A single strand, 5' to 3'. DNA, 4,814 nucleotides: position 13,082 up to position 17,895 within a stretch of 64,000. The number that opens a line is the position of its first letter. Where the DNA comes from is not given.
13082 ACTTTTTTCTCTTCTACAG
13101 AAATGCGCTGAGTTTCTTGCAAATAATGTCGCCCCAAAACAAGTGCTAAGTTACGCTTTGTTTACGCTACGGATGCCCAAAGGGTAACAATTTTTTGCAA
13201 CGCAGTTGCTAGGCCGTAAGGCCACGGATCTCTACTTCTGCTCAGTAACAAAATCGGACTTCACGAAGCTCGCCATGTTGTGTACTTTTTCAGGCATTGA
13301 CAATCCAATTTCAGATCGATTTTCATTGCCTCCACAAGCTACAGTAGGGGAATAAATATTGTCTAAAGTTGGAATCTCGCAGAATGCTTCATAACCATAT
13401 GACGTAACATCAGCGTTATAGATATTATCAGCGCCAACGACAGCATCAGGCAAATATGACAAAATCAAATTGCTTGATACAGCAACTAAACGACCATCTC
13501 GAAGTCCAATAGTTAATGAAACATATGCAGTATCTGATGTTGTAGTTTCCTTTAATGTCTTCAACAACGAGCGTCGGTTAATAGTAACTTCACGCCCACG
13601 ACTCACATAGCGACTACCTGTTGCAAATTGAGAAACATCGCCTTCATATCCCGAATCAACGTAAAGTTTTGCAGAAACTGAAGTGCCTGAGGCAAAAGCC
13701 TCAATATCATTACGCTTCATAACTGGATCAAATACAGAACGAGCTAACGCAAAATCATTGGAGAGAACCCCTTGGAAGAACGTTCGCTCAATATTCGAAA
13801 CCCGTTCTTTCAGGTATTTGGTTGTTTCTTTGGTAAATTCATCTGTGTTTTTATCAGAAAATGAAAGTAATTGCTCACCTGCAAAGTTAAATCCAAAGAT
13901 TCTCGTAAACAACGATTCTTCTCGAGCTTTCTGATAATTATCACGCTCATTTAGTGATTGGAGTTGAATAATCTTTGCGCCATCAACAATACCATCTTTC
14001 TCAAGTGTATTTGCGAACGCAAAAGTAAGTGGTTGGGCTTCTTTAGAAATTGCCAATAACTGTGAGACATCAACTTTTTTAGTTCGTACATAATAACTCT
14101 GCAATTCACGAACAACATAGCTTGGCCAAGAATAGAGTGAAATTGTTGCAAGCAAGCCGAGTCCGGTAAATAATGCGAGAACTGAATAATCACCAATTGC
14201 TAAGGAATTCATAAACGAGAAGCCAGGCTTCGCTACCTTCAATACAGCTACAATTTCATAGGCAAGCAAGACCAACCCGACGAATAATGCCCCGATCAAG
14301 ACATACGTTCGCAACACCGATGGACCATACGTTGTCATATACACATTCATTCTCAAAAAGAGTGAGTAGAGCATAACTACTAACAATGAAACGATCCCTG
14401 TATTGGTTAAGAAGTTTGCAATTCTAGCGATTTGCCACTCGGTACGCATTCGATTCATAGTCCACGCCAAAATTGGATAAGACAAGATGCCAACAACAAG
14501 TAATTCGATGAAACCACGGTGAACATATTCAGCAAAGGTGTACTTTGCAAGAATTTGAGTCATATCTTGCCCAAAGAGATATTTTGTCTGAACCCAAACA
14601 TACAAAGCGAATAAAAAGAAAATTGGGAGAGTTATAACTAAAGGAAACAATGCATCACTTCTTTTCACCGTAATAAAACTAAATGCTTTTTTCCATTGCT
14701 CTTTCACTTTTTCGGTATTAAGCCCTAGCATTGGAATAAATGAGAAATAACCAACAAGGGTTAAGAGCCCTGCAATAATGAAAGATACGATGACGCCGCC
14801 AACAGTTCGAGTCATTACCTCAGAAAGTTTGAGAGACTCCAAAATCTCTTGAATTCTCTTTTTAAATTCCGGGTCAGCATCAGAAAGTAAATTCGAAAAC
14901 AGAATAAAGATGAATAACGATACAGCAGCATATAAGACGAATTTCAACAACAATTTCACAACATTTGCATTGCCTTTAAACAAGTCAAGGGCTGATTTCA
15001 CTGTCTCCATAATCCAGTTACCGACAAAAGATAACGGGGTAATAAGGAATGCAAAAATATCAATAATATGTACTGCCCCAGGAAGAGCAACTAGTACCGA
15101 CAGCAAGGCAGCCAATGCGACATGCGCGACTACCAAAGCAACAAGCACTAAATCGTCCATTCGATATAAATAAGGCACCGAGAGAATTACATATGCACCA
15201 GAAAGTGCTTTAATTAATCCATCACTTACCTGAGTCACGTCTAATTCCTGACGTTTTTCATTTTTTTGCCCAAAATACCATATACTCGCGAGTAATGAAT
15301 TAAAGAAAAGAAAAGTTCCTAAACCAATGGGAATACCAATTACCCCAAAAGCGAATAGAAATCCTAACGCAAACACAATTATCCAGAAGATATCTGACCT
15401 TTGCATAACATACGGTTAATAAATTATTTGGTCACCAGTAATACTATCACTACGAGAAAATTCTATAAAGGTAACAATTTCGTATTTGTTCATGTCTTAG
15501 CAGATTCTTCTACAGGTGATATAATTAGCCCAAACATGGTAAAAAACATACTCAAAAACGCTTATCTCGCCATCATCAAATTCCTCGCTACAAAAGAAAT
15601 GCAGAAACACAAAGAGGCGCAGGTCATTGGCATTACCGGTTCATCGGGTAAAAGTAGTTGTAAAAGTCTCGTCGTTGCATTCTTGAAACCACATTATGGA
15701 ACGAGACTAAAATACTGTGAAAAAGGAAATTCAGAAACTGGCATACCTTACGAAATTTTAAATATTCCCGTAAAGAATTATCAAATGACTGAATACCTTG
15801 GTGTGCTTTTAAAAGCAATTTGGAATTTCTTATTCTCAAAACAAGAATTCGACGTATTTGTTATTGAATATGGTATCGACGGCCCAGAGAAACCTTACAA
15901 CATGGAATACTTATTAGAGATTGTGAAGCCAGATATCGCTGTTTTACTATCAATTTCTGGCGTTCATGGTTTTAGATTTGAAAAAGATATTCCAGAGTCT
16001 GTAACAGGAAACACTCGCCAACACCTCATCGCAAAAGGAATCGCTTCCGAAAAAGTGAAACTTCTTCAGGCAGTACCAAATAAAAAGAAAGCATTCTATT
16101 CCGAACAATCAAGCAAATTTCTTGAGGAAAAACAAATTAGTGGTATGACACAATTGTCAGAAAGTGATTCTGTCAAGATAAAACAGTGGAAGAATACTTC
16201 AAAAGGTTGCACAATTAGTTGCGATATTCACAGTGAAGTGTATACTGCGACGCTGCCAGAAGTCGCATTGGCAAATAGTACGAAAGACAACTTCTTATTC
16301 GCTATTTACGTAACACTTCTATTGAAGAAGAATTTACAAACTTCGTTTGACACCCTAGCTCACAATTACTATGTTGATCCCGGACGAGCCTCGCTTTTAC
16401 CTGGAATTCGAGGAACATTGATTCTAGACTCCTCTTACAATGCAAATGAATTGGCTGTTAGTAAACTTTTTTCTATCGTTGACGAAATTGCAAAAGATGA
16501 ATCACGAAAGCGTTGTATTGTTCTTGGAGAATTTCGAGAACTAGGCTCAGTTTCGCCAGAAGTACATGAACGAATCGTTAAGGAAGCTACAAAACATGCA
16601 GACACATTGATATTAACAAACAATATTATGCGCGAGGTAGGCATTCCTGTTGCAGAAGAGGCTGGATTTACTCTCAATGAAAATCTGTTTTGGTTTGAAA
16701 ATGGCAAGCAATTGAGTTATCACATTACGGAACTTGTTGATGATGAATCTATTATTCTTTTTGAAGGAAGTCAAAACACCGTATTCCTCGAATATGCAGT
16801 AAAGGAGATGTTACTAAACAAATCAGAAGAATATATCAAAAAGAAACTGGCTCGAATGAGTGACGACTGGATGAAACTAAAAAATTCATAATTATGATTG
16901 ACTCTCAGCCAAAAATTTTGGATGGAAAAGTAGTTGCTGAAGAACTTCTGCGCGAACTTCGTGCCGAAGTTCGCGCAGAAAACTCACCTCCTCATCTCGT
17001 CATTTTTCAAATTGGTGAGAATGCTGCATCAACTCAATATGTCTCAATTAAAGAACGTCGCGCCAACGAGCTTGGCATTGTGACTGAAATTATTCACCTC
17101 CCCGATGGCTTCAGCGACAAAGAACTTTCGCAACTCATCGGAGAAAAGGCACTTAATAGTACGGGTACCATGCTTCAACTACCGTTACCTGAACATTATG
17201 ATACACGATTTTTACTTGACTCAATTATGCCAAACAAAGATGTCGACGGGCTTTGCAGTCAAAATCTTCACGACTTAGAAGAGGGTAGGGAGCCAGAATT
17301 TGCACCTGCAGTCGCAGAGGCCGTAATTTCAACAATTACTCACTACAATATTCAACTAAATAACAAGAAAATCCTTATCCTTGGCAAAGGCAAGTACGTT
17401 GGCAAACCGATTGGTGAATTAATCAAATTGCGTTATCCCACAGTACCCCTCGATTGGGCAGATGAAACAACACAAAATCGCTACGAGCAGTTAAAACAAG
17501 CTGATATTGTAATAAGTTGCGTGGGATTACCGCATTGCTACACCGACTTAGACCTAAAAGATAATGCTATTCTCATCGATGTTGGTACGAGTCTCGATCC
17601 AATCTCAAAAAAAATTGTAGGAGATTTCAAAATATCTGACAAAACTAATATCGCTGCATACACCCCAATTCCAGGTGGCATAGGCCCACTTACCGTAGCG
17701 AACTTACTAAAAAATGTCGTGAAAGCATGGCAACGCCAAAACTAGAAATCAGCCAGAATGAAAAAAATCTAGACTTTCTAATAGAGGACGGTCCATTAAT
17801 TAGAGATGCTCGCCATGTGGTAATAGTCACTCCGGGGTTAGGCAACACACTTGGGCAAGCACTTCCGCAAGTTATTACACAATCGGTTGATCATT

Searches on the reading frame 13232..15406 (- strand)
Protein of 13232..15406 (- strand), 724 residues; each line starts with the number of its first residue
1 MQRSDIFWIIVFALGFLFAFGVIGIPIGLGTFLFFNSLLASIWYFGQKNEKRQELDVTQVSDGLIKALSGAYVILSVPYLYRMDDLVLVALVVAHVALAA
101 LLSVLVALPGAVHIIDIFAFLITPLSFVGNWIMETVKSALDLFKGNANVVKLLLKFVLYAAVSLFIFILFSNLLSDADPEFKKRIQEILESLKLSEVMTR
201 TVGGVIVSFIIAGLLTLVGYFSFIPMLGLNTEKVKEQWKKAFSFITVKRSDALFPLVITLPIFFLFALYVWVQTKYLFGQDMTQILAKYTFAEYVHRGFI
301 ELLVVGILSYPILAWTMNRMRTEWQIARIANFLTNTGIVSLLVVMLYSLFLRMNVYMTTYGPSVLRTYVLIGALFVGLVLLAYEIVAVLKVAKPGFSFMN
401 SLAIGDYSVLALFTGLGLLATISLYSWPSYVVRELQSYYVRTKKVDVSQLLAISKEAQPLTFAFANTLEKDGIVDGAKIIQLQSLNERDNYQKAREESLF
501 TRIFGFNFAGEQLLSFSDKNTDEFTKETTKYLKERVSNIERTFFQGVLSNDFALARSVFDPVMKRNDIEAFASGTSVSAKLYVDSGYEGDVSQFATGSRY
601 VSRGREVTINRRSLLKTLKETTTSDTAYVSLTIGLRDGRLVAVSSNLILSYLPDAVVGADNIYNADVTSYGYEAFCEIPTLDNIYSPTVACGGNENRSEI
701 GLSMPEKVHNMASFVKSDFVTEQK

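Call 18: search_protein_families(library=pfam, proteins=[window:13232-15406:-], max_evalue=0.001)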
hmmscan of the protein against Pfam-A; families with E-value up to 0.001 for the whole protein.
window:13232-15406:- (724 aa): 1 family
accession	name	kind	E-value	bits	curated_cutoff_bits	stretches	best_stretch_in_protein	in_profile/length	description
PF13687.11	DUF4153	-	2.2e-32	113.1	27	1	72-459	4-368/373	Domain of unknown function (DUF4153)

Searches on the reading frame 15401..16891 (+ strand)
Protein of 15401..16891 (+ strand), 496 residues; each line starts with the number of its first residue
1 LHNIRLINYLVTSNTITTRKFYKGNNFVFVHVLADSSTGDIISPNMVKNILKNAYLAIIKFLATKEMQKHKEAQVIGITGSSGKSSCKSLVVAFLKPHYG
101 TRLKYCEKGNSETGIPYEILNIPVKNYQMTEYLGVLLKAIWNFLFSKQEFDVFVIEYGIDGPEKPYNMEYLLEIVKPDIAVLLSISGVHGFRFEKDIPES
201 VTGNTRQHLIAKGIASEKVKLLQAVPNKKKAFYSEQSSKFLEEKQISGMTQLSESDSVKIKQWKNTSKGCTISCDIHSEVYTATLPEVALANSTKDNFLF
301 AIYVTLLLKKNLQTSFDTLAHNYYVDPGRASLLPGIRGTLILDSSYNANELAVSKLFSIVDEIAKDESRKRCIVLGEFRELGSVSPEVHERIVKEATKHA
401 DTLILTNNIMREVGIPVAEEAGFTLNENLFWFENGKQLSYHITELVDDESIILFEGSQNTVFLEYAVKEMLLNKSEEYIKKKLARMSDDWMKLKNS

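Call 18: search_protein_families(library=pfam, proteins=[window:15401-16891:+], max_evalue=0.001)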
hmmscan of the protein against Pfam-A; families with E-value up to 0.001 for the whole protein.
window:15401-16891:+ (496 aa): 2 families
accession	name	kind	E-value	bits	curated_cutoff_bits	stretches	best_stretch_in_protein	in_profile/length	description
PF02875.26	Mur_ligase_C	-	9.3e-08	33.4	28.4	1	328-457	1-126/127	Mur ligase, glutamate ligase domain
PF08245.18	Mur_ligase_M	-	1.3e-05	25.7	24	1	78-189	1-92/200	Mur ligase middle domain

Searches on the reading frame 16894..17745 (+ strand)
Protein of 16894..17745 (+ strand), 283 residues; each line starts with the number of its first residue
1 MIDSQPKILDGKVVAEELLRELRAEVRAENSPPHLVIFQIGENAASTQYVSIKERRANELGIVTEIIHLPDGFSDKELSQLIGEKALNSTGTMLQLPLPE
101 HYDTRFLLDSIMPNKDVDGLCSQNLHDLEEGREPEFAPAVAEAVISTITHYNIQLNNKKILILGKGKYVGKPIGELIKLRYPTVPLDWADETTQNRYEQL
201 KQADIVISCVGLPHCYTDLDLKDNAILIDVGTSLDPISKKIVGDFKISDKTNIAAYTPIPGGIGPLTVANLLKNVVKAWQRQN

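Call 18: search_protein_families(library=pfam, proteins=[window:16894-17745:+], max_evalue=0.001)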
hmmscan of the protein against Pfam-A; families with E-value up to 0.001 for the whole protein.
window:16894-17745:+ (283 aa): 2 families
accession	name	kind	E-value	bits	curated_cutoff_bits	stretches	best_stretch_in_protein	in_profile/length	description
PF02882.25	THF_DHG_CYH_C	-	1.8e-35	122.1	27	1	123-282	3-159/160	Tetrahydrofolate dehydrogenase/cyclohydrolase, NAD(P)-binding domain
PF00763.28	THF_DHG_CYH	-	1.6e-24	86.8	32.8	1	9-118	1-115/115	Tetrahydrofolate dehydrogenase/cyclohydrolase, catalytic domain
